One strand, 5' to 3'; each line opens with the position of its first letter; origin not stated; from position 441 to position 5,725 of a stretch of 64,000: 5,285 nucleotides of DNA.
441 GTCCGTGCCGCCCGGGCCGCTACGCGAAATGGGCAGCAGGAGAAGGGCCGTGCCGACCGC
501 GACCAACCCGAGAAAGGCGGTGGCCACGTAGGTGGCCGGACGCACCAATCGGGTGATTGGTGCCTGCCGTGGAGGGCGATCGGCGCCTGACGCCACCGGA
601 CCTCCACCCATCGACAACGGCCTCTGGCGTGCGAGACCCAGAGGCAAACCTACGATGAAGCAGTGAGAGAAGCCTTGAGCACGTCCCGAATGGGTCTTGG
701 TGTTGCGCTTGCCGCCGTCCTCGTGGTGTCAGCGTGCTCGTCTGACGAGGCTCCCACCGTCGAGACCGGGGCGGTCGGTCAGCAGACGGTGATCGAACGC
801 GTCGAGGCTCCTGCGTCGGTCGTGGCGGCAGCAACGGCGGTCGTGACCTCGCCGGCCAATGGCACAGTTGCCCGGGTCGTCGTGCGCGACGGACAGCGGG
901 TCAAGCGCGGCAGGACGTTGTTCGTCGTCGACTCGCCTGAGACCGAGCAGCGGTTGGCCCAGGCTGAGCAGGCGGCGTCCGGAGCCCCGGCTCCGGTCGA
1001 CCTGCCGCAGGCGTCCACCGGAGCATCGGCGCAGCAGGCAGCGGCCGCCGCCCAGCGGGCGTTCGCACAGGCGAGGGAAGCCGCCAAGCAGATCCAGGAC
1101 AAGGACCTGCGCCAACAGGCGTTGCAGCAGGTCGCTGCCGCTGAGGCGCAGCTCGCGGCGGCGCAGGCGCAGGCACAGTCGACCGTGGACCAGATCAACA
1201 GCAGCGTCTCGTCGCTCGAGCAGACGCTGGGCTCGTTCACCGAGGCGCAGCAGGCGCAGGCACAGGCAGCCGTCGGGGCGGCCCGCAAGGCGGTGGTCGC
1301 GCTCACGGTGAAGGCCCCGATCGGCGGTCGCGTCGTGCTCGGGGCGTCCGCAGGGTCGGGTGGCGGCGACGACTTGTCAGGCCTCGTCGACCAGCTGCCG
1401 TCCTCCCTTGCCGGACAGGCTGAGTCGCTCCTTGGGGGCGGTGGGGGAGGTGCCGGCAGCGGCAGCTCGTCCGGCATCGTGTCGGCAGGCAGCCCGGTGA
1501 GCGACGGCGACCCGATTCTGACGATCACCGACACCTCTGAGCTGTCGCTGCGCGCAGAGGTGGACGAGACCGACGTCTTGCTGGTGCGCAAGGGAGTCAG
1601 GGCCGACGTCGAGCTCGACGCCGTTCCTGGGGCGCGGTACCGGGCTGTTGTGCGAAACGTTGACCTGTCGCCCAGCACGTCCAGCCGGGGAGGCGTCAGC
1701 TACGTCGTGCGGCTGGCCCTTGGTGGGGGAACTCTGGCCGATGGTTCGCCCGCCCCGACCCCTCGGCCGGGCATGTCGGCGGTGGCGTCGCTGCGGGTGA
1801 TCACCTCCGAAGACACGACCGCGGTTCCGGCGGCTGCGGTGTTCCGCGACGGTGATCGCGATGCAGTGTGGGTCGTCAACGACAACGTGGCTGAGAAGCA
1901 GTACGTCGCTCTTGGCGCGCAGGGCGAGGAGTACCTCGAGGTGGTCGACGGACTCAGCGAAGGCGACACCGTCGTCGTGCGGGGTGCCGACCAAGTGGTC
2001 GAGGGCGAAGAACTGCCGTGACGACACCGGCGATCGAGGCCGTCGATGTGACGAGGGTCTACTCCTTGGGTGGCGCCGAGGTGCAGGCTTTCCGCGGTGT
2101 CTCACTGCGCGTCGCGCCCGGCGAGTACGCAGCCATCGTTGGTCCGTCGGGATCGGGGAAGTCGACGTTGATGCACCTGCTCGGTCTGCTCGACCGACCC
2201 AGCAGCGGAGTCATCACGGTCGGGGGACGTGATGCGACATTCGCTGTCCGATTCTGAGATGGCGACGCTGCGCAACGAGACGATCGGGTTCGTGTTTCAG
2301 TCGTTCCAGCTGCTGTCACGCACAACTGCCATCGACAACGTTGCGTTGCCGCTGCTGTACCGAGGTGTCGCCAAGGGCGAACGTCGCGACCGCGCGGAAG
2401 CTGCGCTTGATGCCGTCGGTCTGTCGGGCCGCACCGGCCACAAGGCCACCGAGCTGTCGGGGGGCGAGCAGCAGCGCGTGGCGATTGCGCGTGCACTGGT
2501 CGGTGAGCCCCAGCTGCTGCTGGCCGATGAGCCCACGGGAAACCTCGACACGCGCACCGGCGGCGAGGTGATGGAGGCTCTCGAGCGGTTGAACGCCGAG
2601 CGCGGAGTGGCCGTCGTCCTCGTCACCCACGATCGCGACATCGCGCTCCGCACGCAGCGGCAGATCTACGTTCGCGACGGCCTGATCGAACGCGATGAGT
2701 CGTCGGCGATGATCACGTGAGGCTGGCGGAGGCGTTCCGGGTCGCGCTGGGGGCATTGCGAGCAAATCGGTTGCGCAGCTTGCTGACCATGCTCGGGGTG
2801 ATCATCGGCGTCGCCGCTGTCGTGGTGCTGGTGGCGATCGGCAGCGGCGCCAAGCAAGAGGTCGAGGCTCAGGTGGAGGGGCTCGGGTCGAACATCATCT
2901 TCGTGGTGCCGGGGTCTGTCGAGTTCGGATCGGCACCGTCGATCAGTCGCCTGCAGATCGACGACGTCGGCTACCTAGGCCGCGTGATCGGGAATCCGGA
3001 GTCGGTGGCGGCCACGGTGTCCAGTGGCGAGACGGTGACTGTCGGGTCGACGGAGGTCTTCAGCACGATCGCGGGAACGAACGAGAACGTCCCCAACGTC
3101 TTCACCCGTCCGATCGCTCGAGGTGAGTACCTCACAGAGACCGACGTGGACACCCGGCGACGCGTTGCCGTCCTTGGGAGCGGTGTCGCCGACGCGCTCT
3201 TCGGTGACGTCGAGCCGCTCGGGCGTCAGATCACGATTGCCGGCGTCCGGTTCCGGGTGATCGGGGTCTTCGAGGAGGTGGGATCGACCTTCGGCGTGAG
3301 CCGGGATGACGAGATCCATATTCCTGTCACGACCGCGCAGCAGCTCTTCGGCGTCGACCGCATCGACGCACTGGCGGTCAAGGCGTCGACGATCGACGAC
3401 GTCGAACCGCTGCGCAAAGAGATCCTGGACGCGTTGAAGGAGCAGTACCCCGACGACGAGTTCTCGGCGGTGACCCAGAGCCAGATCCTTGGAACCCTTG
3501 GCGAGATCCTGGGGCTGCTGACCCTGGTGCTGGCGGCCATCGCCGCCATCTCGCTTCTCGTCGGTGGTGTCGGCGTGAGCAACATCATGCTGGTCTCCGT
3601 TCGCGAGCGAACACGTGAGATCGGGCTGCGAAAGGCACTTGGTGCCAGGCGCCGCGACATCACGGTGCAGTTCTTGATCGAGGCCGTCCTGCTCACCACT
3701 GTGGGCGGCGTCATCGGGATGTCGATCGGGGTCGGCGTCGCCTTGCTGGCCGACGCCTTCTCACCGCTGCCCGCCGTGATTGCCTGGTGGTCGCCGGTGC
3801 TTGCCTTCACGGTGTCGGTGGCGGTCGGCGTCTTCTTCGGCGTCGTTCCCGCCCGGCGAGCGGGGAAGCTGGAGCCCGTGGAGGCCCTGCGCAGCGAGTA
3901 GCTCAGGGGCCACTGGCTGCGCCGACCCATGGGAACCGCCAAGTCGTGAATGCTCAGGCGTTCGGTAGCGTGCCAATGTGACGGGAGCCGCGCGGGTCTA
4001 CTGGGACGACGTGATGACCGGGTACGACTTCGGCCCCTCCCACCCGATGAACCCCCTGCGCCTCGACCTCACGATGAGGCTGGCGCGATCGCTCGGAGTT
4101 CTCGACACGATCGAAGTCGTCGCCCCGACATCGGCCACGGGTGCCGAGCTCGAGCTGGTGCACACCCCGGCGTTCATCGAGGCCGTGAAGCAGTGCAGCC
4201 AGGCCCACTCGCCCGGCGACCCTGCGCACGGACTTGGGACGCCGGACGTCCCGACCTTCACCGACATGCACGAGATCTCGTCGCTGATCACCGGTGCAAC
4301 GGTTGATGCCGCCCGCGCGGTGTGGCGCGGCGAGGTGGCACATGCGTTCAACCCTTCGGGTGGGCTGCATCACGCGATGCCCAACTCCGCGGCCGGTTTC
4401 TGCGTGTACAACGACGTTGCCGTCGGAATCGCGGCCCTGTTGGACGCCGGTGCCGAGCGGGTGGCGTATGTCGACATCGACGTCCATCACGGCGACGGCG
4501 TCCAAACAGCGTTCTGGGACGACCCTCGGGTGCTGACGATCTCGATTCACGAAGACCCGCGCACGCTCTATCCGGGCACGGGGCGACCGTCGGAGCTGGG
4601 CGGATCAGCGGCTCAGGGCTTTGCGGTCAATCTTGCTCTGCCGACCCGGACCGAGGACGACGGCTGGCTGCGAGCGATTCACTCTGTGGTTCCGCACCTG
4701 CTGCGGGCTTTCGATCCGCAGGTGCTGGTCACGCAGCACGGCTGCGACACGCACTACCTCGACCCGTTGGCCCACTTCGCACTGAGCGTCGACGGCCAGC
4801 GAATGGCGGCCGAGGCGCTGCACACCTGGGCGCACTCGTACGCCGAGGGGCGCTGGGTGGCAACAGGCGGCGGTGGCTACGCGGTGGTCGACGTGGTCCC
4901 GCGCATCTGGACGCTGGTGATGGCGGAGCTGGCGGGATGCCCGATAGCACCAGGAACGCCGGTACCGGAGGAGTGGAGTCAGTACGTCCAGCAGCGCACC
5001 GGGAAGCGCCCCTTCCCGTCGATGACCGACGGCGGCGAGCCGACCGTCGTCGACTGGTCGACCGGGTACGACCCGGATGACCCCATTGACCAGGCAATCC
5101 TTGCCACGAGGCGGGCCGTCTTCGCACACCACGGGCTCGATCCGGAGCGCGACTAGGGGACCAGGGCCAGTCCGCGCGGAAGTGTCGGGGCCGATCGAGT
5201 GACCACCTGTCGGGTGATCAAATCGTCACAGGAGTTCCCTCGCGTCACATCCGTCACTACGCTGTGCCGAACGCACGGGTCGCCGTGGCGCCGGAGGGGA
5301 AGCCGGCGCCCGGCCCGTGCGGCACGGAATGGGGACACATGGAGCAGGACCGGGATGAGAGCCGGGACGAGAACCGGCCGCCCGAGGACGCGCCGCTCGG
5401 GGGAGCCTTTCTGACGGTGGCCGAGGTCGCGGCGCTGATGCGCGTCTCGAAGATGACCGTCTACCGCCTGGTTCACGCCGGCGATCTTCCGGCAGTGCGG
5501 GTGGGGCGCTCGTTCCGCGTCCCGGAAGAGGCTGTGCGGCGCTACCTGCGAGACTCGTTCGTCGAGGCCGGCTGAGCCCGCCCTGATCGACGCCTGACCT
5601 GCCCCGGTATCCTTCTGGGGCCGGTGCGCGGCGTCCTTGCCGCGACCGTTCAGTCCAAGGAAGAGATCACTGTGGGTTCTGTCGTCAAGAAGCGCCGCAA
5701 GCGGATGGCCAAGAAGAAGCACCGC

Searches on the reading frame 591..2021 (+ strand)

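Call 70: search_protein_families(library=pfam, proteins=[window:591-2021:+], max_evalue=0.0001)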
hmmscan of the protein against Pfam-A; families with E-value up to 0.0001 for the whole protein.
window:591-2021:+ (476 aa): 4 families
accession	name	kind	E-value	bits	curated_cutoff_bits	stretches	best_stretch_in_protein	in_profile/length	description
PF13437.12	HlyD_3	-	3.5e-11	44.2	22.2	1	297-368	15-85/106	HlyD family secretion protein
PF16576.10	HlyD_D23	-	2.9e-10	40.2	30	1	297-360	124-187/214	Barrel-sandwich domain of CusB or HlyD membrane-fusion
PF13533.13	Biotin_lipoyl_2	-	1.6e-07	31.4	29.8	0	85-114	3-32/32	Biotin-lipoyl like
PF00364.28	Biotin_lipoyl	-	7.2e-05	23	22.1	0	82-112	42-72/73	Biotin-requiring enzyme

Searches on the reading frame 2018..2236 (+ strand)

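Call 45: search_protein_families(library=pfam, proteins=[window:2018-2236:+], max_evalue=0.001)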
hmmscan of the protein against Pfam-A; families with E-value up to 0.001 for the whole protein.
window:2018-2236:+ (73 aa): 3 families
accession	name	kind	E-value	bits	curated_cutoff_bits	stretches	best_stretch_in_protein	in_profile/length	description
PF00005.33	ABC_tran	-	1.1e-10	42.7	25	1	26-72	2-48/137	ABC transporter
PF13555.12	AAA_29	-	1.3e-05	25.3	27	1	24-52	11-39/61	P-loop containing region of AAA domain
PF13304.12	AAA_21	-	0.00073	20.1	27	1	38-59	2-23/304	AAA domain, putative AbiEii toxin, Type IV TA system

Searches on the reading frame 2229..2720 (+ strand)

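Call 45: search_protein_families(library=pfam, proteins=[window:2229-2720:+], max_evalue=0.001)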
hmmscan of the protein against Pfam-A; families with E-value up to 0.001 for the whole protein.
window:2229-2720:+ (163 aa): 1 family
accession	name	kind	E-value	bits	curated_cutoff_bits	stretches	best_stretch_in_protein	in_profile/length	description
PF00005.33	ABC_tran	-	8e-18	65.8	25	1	10-103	52-136/137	ABC transporter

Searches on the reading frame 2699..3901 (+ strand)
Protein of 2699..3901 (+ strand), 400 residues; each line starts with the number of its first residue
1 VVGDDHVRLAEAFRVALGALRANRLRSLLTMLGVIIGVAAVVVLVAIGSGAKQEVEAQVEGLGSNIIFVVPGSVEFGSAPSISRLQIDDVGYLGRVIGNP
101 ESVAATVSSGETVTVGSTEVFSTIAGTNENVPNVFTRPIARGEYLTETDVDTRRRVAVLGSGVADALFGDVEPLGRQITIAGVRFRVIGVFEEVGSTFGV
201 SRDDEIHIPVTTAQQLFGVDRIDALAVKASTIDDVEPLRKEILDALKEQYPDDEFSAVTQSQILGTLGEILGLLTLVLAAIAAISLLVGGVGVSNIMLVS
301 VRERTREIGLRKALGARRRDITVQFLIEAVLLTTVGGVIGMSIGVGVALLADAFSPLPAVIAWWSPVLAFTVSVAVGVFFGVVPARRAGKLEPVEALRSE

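Call 70: search_protein_families(library=pfam, proteins=[window:2699-3901:+], max_evalue=0.0001)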
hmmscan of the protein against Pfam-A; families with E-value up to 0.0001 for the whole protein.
window:2699-3901:+ (400 aa): 2 families
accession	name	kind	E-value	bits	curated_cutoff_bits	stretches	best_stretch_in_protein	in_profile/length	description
PF12704.14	MacB_PCD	-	5.1e-42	144.9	27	1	27-243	1-205/207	MacB-like periplasmic core domain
PF02687.27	FtsX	-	8.2e-23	81.2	25.5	1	280-393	2-120/120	FtsX-like permease C-terminal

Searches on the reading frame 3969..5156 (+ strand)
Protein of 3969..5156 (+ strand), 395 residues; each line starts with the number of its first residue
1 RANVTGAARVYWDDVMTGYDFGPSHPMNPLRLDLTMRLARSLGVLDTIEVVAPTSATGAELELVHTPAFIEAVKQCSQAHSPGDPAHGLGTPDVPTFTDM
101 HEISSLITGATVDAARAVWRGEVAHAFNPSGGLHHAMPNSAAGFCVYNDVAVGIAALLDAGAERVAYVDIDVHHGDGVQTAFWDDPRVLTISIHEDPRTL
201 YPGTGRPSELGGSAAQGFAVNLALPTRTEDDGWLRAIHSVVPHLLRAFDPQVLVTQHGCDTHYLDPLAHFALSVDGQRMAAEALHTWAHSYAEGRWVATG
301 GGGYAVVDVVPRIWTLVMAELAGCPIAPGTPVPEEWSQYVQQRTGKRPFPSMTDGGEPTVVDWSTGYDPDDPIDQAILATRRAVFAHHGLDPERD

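Call 70: search_protein_families(library=pfam, proteins=[window:3969-5156:+], max_evalue=0.0001)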
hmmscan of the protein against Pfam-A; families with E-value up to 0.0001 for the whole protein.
window:3969-5156:+ (395 aa): 1 family
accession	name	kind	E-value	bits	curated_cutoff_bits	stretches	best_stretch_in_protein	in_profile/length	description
PF00850.24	Hist_deacetyl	-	5.4e-85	285.8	27.9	1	25-320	1-297/298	Histone deacetylase domain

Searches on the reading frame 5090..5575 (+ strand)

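Call 70: search_protein_families(library=pfam, proteins=[window:5090-5575:+], max_evalue=0.0001)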
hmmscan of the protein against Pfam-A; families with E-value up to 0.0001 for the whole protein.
window:5090-5575:+ (161 aa): 1 family
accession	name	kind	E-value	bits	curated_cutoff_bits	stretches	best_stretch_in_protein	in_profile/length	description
PF12728.13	HTH_17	-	2.6e-16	60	27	1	107-154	1-48/51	Helix-turn-helix domain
